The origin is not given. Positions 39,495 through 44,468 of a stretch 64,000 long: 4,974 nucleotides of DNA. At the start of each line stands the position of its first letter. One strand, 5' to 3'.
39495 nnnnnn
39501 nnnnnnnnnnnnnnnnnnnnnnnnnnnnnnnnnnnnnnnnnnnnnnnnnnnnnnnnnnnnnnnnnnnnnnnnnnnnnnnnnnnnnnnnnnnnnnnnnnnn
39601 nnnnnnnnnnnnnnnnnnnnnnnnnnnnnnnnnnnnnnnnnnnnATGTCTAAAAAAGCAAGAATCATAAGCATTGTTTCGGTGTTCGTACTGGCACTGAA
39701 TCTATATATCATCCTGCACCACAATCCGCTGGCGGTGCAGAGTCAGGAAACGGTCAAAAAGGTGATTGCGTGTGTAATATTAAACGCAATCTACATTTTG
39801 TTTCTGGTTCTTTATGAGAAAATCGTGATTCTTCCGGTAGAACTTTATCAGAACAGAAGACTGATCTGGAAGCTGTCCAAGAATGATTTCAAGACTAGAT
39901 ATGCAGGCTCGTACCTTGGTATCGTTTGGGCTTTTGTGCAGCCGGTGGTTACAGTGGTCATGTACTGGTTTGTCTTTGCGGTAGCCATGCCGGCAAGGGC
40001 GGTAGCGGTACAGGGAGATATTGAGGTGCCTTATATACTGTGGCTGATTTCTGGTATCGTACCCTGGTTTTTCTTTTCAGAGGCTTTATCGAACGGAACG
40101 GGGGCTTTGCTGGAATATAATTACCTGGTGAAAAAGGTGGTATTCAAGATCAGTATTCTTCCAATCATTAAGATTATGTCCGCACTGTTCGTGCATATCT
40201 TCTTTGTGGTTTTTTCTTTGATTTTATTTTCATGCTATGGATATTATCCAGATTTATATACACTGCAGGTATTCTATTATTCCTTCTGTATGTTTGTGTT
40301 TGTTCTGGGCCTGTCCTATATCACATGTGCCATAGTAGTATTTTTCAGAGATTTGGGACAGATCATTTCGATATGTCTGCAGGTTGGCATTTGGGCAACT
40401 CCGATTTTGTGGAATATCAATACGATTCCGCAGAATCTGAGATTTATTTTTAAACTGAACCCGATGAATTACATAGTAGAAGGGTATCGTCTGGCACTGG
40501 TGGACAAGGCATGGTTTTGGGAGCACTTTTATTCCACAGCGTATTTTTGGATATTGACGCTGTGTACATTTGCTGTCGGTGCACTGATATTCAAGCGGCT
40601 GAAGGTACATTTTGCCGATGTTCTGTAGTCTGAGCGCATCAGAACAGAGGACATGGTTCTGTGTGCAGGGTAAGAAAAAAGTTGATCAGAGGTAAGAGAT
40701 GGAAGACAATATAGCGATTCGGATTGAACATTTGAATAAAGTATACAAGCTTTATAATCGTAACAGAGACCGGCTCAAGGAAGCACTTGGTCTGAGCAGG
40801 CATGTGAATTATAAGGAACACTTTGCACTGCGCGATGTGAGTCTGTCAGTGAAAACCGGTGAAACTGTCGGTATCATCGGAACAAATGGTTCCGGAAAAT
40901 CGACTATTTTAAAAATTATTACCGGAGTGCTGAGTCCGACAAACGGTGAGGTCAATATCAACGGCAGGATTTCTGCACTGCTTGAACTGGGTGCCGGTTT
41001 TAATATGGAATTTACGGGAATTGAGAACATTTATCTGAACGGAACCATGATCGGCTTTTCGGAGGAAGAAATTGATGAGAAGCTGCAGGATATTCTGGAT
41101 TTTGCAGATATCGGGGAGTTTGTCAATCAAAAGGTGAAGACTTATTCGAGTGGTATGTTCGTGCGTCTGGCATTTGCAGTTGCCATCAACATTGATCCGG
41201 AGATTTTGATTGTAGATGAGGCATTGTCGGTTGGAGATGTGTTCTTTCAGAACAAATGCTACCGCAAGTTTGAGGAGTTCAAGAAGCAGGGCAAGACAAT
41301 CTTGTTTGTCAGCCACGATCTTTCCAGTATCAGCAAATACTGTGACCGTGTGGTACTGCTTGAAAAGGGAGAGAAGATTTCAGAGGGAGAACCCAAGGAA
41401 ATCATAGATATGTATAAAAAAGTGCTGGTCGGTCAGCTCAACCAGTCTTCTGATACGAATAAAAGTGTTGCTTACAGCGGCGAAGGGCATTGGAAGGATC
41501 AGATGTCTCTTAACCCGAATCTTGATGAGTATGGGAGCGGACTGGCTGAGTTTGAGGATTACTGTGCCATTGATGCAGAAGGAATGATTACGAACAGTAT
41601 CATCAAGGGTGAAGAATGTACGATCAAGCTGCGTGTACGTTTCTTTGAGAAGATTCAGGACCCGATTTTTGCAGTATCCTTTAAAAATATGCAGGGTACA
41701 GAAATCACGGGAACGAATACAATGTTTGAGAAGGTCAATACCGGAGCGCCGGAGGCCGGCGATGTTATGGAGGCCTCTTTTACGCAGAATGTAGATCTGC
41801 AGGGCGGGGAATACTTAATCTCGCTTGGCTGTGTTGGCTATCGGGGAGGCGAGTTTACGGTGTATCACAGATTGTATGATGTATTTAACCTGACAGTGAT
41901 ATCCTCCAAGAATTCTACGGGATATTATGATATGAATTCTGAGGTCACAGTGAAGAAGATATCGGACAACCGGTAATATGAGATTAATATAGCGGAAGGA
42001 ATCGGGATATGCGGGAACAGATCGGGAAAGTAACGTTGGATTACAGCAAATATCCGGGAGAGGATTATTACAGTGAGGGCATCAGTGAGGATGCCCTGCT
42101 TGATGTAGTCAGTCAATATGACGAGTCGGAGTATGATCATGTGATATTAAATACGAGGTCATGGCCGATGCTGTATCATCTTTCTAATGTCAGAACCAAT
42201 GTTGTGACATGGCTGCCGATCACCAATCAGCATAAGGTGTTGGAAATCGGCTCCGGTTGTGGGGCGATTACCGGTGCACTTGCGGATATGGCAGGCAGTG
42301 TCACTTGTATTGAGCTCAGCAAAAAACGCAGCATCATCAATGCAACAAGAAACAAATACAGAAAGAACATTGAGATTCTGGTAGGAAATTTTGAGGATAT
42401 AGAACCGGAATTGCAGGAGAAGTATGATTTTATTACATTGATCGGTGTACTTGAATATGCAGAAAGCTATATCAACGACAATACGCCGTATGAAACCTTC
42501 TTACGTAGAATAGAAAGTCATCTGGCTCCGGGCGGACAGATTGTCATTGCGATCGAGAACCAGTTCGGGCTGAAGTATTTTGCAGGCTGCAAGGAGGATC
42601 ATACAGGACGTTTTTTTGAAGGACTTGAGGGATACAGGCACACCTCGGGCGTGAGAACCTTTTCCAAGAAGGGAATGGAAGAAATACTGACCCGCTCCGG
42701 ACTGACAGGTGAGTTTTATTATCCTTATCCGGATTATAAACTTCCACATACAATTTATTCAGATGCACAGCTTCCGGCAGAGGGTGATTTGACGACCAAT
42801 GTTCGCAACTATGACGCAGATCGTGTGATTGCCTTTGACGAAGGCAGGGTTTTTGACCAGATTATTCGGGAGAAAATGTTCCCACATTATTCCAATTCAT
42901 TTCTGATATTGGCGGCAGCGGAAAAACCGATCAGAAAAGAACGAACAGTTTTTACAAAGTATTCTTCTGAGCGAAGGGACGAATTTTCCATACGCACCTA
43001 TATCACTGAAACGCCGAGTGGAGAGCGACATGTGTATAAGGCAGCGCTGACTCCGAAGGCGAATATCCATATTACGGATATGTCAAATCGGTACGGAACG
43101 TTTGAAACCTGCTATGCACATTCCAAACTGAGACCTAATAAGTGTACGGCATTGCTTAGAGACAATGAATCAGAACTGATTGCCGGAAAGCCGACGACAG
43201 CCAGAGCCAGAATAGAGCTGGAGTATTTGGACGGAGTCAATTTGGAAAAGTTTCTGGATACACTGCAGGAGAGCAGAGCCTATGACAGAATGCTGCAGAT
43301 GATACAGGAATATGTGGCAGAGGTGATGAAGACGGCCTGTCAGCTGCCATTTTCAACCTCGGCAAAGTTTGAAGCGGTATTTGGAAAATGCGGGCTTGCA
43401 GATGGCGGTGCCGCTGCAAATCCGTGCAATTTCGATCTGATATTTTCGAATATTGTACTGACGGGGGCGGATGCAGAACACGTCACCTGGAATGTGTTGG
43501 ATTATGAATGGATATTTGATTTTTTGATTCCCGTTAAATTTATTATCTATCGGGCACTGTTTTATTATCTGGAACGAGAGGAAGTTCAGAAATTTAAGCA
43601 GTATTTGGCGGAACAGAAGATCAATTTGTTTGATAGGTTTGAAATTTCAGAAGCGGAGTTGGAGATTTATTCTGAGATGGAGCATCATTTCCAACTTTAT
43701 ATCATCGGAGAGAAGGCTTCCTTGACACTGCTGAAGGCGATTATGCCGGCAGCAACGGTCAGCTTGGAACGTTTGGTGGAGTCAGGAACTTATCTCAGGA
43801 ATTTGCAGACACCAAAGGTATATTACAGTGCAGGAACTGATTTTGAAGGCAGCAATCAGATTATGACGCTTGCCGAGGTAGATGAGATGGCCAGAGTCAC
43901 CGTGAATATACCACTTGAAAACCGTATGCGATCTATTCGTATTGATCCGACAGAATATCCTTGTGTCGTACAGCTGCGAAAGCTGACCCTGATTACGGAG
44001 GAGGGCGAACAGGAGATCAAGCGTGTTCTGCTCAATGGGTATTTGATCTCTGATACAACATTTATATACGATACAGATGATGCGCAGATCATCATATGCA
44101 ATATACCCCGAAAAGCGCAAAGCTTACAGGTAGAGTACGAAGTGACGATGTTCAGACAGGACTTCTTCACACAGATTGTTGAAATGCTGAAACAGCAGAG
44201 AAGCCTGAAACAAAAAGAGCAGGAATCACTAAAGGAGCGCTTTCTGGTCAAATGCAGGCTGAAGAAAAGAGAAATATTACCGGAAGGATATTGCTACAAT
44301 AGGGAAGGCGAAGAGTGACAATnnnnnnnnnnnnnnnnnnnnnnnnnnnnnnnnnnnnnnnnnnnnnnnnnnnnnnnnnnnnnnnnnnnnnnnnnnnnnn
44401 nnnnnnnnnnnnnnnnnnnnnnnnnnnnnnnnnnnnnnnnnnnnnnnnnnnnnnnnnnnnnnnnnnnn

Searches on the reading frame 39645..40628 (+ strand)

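Call 58: search_protein_families(library=pfam, proteins=[window:39645-40628:+], max_evalue=0.001)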
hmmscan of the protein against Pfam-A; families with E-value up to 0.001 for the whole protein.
window:39645-40628:+ (327 aa): 1 family
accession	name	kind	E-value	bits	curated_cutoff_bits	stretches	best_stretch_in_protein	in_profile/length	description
PF01061.29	ABC2_membrane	-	8.8e-18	65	26.9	1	73-284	2-209/211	ABC-2 type transporter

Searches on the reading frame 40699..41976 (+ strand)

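Call 58: search_protein_families(library=pfam, proteins=[window:40699-41976:+], max_evalue=0.001)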
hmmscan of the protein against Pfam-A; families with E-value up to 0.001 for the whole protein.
window:40699-41976:+ (425 aa): 3 families
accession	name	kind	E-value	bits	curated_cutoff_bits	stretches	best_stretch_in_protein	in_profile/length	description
PF14524.12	Wzt_C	-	1.7e-39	135.5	30.4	1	276-412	3-143/143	Wzt C-terminal domain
PF00005.33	ABC_tran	-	9.6e-24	85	25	1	44-176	1-136/137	ABC transporter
PF13555.12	AAA_29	-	1.5e-05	25.1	27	1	49-88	17-55/61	P-loop containing region of AAA domain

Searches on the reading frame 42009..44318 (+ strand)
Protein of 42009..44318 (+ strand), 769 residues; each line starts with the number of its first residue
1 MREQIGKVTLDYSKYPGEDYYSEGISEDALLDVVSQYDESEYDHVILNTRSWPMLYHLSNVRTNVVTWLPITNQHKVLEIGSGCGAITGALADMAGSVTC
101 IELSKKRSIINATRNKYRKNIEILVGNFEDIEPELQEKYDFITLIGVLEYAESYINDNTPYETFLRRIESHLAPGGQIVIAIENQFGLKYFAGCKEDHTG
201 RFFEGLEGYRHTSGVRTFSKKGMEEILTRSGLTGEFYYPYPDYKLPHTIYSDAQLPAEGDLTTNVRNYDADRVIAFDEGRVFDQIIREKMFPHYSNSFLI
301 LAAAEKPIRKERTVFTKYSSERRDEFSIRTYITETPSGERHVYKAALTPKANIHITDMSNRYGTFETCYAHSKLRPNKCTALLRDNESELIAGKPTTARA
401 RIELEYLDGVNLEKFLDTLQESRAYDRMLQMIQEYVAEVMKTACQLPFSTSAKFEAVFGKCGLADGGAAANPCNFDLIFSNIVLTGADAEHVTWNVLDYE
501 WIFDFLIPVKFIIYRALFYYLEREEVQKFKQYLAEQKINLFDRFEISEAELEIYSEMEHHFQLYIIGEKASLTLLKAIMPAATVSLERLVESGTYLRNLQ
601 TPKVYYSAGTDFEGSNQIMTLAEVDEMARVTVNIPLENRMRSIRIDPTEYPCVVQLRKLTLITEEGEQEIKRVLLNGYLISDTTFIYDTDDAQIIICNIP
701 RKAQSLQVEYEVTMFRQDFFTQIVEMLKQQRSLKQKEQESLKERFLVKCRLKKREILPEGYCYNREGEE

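Call 29: find_encoding_contigs(protein=window:42009-44318:+, flank=10000, max_places=1)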
Protein window:42009-44318:+ (769 aa): 2 contigs read that carry it; 1 place shown.
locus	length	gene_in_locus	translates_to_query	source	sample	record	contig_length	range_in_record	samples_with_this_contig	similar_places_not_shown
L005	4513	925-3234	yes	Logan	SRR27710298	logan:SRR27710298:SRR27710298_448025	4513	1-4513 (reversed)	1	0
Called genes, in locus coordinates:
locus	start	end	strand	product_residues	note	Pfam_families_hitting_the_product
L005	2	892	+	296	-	?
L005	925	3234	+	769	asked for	PF05175:MTS (faint), PF00398:RrnaAD (weak), PF05401:NodS (faint), PF13489:Methyltransf_23, PF13847:Methyltransf_31, PF08241:Methyltransf_11, PF08242:Methyltransf_12, PF13649:Methyltransf_25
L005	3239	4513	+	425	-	?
